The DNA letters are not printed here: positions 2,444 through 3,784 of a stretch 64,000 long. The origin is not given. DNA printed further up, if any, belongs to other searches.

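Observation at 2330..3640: Low-GC island carrying a glycosyltransferase-like gene fused in frame to a duplicated actin start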

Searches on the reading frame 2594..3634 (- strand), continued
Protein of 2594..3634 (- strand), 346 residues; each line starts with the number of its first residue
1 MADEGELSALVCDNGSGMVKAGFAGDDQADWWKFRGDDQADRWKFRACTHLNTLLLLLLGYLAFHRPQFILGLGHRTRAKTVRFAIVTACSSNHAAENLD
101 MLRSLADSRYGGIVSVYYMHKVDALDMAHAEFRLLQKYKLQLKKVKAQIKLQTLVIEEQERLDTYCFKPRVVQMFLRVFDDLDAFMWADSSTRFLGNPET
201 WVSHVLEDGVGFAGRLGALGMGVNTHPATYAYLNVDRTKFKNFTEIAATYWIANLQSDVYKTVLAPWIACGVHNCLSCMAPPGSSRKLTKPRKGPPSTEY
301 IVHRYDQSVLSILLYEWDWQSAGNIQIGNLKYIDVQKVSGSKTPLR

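Call 34: search_protein_families(library=pfam, proteins=[P0107, P0109, P0113, P0120, P0139, P0150, P0165, P0177, P0200, P0235], max_evalue=0.01)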
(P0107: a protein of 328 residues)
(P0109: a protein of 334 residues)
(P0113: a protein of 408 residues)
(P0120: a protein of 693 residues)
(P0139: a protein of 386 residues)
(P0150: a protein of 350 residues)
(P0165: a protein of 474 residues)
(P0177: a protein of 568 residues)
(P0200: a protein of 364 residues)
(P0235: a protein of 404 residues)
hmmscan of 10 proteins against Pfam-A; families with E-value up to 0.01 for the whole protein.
P0107 (328 aa): 0 families

P0109 (334 aa): 0 families

P0113 (408 aa): 0 families

P0120 (693 aa): 1 family
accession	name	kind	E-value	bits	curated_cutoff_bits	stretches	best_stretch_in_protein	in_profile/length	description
PF03254.18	XG_FTase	-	0.0015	17.6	23.4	1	103-168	108-164/475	Xyloglucan fucosyltransferase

P0139 (386 aa): 2 families
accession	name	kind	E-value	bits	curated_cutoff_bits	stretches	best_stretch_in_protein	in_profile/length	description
PF07801.16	DUF1647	-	7.3e-12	45.7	25.7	1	133-215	62-140/141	Protein of unknown function (DUF1647)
PF05637.18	Glyco_transf_34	-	0.0019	18.4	23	1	175-312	25-169/238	galactosyl transferase GMA12/MNN10 family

P0150 (350 aa): 1 family
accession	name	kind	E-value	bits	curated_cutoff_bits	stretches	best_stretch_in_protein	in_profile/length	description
PF07801.16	DUF1647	-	8.2e-11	42.3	25.7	1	68-171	42-140/141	Protein of unknown function (DUF1647)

P0165 (474 aa): 1 family
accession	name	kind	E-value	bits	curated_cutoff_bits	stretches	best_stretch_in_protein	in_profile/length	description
PF07801.16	DUF1647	-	9.6e-06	25.8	25.7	1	216-297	63-140/141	Protein of unknown function (DUF1647)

P0177 (568 aa): 1 family
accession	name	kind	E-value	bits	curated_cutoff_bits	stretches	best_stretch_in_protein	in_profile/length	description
PF07801.16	DUF1647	-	3.2e-08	33.9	25.7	1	316-392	64-140/141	Protein of unknown function (DUF1647)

P0200 (364 aa): 1 family
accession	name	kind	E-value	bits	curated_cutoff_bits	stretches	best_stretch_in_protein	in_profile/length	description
PF07801.16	DUF1647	-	1.5e-19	70.6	25.7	1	82-189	33-140/141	Protein of unknown function (DUF1647)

P0235 (404 aa): 1 family
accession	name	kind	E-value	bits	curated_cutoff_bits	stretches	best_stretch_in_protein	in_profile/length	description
PF07801.16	DUF1647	-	1.3e-12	48.2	25.7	1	155-243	56-140/141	Protein of unknown function (DUF1647)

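Call 45: find_homologous_proteins(query=A3, max_evalue=1e-20)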
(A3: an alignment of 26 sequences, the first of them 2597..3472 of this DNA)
Query A3 (26 sequences) (292 aa, profile of the alignment): 11 proteins with E <= 1e-20 among 8000 candidates.
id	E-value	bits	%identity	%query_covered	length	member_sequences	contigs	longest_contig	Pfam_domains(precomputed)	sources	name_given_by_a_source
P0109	6.8e-115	402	41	89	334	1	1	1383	-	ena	-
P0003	2.8e-109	383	45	90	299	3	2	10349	-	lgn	-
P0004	4.6e-107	376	44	90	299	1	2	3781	-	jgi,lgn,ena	jgi:hypothetical protein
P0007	4.7e-106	373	33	87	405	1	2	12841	-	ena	-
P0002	1.6e-104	368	43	99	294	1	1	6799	-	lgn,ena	-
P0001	1.5e-103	365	99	100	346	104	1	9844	-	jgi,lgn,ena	jgi:hypothetical protein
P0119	2.7e-102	360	39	87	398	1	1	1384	-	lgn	-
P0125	2.4e-96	341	32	79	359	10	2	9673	-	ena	-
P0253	7.7e-86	306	30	79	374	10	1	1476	-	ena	-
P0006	1.6e-71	259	48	54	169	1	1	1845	-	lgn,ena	-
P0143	1.1e-22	99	94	37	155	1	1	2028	-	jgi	jgi:hypothetical protein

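Call 46: find_encoding_contigs(protein=P0143, flank=3000, max_places=3)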
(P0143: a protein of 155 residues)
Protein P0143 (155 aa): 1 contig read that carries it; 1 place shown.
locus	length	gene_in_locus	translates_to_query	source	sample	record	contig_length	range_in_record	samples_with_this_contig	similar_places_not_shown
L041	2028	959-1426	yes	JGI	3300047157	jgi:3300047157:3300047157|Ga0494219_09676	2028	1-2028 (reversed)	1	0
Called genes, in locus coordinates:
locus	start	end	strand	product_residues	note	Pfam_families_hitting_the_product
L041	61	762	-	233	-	-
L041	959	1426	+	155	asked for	-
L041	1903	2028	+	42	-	?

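Call 51: find_homologous_proteins(query=P0085, max_evalue=1e-40)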
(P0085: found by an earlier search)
Query P0085 (338 aa): 8000 proteins with E <= 1e-40 among 8000 candidates; the best 120 are listed.
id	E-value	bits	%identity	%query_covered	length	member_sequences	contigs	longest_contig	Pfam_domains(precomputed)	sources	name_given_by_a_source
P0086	3.3e-205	699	87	99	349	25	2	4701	PF03102.21,PF08666.18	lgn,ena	-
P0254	2.8e-198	676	85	99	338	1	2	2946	PF03102.21,PF08666.18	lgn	-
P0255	2.1e-193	660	82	99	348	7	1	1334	PF03102.21,PF08666.18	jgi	-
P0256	3.6e-193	659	82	99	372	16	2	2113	PF03102.21,PF08666.18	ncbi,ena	-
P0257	5.3e-193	659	82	99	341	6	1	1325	PF03102.21,PF08666.18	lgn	-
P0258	1.3e-191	654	82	99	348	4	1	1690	PF03102.21,PF08666.18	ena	-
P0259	3.6e-190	650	80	99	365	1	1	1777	PF03102.21,PF08666.18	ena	-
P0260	5.7e-190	649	84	100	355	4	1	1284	PF03102.21,PF08666.18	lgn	-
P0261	1.7e-187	641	79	99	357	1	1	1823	PF03102.21,PF08666.18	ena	-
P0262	4.4e-187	639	79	99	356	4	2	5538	PF03102.21,PF08666.18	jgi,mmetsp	mmetsp:Transcript_2325/g.9976 ORF Transcript_2325/g.9976 Transcript_2325/m.9976 type:complete len:35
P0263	1.5e-185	634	77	99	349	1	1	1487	PF03102.21,PF08666.18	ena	-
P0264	9.1e-184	629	79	99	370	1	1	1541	PF03102.21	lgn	-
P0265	7.3e-183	626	79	99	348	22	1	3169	PF03102.21,PF08666.18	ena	-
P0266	1.1e-182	625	79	99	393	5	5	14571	PF03102.21,PF08666.18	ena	-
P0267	1.3e-181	621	76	99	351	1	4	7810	PF03102.21,PF08666.18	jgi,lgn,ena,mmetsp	mmetsp:Transcript_5228/g.17473 ORF Transcript_5228/g.17473 Transcript_5228/m.17473 type:complete len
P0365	3.1e-143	495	65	99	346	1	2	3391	PF03102.21,PF08666.18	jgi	jgi:sialic acid synthase SpsE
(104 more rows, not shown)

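Call 61: search_protein_families(library=pfam, alignment_id=A5, max_evalue=0.001)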
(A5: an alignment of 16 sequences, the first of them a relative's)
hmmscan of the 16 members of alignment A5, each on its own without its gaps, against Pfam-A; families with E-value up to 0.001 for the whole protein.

A. member 1, P0200 (364 aa): 1 family
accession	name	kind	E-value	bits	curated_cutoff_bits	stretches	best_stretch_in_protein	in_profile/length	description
PF07801.16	DUF1647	-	1.5e-19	70.6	25.7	1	82-189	33-140/141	Protein of unknown function (DUF1647)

B. families by the number of members that match (of 16 scanned): 1 family
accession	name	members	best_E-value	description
PF07801.16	DUF1647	16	1.5e-20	Protein of unknown function (DUF1647)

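Call 62: fold_search(model_id=the predicted structure, library=viral)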
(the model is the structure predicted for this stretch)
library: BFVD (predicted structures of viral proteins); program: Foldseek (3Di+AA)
matches with E <= 10: 1101; with E <= 0.001: 73
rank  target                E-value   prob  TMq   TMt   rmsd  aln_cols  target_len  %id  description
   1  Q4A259                1.8e-09  1.00  0.59  0.31   4.0       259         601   18  Uncharacterized protein [Emiliania huxleyi virus 86 (isolate United Kingdom/English Channel/1999)]
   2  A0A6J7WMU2            8.0e-09  1.00  0.55  0.67   6.1       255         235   16  Uncharacterized protein [uncultured Caudovirales phage]
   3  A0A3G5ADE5            3.4e-08  1.00  0.44  0.36   8.3       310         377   12  Putative galacturonosyltransferase 6-like protein [Hyperionvirus sp.]
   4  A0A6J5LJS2            3.6e-08  1.00  0.49  0.54   5.5       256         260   17  Uncharacterized protein [uncultured Caudovirales phage]
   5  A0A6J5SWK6            8.2e-08  1.00  0.52  0.66   5.8       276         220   14  Uncharacterized protein [uncultured Caudovirales phage]
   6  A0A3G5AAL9            1.4e-07  1.00  0.50  0.28   8.6       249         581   14  Class I SAM-dependent methyltransferase [Hyperionvirus sp.]
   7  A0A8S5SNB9            2.1e-07  1.00  0.44  0.42   6.5       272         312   11  Glycosyltransferase [Podoviridae sp. ctIKM86]
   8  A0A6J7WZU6            1.1e-06  1.00  0.48  0.51   5.3       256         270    9  Uncharacterized protein [uncultured Caudovirales phage]
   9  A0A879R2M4            1.3e-06  1.00  0.44  0.46   6.5       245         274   13  Glycosyltransferase [Synechococcus phage S-SRM01]
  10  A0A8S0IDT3            1.9e-06  1.00  0.52  0.31   8.7       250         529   14  (no name in the UniProt tables at hand)
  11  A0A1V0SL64            1.9e-06  1.00  0.44  0.11   6.4       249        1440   14  Glycosyltransferase [Klosneuvirus KNV1]
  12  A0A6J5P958            2.3e-06  1.00  0.50  0.54   9.6       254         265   14  Uncharacterized protein [uncultured Caudovirales phage]
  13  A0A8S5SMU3            2.5e-06  1.00  0.42  0.27   7.6       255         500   15  Glycosyl transferase family 8 [Podoviridae sp. ctIKM86]
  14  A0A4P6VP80            3.2e-06  1.00  0.42  0.20   6.7       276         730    8  Polysaccharide pyruvyl transferase [Mimivirus LCMiAC02]
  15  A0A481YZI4            6.4e-06  1.00  0.50  0.40   5.2       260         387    9  Putative mannosyltransferase [Marseillevirus LCMAC202]
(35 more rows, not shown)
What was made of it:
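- GT-A enzymes are common in giant viruses (call 62).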

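Call 66: search_protein_families(library=pfam, proteins=[L003:3456-5285:+, L001:2009-2893:-, L001:5738-6616:+, L001:4432-4899:+], max_evalue=0.001)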
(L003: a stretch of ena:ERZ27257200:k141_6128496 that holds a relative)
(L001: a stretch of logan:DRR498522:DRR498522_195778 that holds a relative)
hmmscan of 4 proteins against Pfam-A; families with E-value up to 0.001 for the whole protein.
L003:3456-5285:+ (609 aa): 3 families
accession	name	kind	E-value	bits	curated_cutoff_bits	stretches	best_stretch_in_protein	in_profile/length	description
PF13483.12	Lactamase_B_3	-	1.1e-10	42.2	24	1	146-216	1-57/160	Beta-lactamase superfamily domain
PF00355.32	Rieske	-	3.9e-09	36.7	20.3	1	23-88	16-81/88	Rieske [2Fe-2S] domain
PF12706.13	Lactamase_B_2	-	7.3e-06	26.2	27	1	166-361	5-197/200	Beta-lactamase superfamily domain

L001:2009-2893:- (294 aa): 1 family
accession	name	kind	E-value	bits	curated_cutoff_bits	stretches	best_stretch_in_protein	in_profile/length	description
PF05721.19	PhyH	-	0.00056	20.7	22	1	96-240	55-203/213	Phytanoyl-CoA dioxygenase (PhyH)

L001:5738-6616:+ (292 aa): 0 families

L001:4432-4899:+ (155 aa): 0 families

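Call 69: find_encoding_contigs(protein=P0125, flank=8000, max_places=3)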
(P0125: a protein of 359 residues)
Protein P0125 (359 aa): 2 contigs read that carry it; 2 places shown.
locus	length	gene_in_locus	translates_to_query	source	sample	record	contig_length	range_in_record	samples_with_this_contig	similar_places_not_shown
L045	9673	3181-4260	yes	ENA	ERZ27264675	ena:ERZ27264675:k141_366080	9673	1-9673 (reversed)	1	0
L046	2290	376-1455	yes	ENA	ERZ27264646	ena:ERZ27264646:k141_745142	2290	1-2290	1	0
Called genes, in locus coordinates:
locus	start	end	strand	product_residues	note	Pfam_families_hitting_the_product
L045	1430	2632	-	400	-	PF00447:HSF_DNA-bind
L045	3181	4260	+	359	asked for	-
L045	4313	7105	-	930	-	PF13691:Lactamase_B_4, PF00753:Lactamase_B (weak), PF23023:Anti-Pycsar_Apyc1, PF12706:Lactamase_B_2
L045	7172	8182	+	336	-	PF10294:Methyltransf_16, PF06325:PrmA (weak)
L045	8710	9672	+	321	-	?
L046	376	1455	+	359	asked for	-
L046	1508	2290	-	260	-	?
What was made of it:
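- NeuB on the contig of one of these close homologues is 76-79% identical to MMETSP transcripts, and the more distant homologue P0125 (32% identity) sits next to an HSF factor and tRNase Z, which point to eukaryotic hosts (calls 51, 69).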

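Call 74: search_solved_structures(query=A3, max_evalue=10)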
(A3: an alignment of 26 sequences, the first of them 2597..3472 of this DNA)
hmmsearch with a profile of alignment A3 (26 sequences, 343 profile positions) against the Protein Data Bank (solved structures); distinct sequences matched with E-value up to 10: 1.
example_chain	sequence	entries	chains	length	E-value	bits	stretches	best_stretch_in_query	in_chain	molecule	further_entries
4wqm_A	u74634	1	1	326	0.6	12.4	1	85-137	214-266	Toluene-4-monooxygenase electron transfer component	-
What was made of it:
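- On GT-A fold nucleotide-sugar glycosyltransferase superfamily: No member of the family has been characterised, and there are no PDB relatives by sequence (call 74).
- Closest known: GT-A fold glycosyltransferases with solved structures. Different: No sequence-level match to any PDB chain (call 74).
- Tried and rejected: A PDB sequence search with the family profile found nothing (call 74).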

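Call 75: find_related_loci(query=A2, collection=genome_contigs, flank=3000)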
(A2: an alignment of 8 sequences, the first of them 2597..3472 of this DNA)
Query A2 (292 aa) in genome_contigs; peptide patterns used: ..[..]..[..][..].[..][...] (x = any residue, [..] = any of these).
22 stretches matched a pattern; 3 encode a relative of the query (tblastn E <= 1e-3); 3 distinct loci.
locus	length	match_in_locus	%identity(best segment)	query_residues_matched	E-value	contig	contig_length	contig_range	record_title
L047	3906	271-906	23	30-268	1e-8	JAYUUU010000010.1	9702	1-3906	MAG: Vicinamibacteria bacterium isolate GL124_DN_concoct_180_sub GL124_DN_concoct_180_sub_9, whole genome shotgun sequen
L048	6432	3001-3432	24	125-267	9e-6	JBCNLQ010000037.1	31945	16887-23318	MAG: Chryseobacterium sp. isolate SMAGNO53 Contig37, whole genome shotgun sequence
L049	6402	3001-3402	24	106-260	1e-5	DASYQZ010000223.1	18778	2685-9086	MAG TPA_asm: Vicinamibacterales bacterium isolate SMAG_U4498 k141_3925739, whole genome shotgun sequence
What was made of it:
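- Tried and rejected: Bacterial origin: GTDB genomes hold only 23-24% identical relatives in Vicinamibacteria and Chryseobacterium MAGs (call 75).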

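Call 76: find_related_loci(query=A2, collection=metagenome_contigs, flank=8000)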
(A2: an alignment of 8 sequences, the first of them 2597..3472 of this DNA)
Query A2 (292 aa) in metagenome_contigs; peptide patterns used: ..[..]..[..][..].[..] (x = any residue, [..] = any of these).
600 stretches matched a pattern (row limit reached: there are more); 112 encode a relative of the query (tblastn E <= 1e-3); the best 80 are kept; 80 distinct loci.
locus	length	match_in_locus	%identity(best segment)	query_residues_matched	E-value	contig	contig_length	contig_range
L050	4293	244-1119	99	1-292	0e+0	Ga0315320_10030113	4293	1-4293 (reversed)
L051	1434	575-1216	27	32-262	4e-15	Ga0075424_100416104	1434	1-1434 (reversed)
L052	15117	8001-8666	26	32-270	2e-13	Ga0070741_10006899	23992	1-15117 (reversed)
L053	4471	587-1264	27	32-274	3e-13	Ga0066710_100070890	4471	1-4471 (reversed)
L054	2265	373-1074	28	22-272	9e-13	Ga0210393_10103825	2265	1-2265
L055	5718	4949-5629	30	23-262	1e-12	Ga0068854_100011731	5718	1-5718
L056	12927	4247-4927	30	23-262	1e-12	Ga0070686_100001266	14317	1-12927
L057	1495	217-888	25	32-272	4e-12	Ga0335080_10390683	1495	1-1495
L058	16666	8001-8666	26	32-270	5e-12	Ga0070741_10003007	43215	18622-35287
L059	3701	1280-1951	27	32-272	7e-12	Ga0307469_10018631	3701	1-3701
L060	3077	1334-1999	28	32-270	2e-11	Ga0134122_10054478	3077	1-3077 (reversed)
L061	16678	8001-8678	29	23-262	5e-11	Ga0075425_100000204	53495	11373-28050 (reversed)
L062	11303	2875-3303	28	110-262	5e-11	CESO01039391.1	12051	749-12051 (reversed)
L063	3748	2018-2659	28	32-262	5e-11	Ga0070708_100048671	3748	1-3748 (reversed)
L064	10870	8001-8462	27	111-272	7e-11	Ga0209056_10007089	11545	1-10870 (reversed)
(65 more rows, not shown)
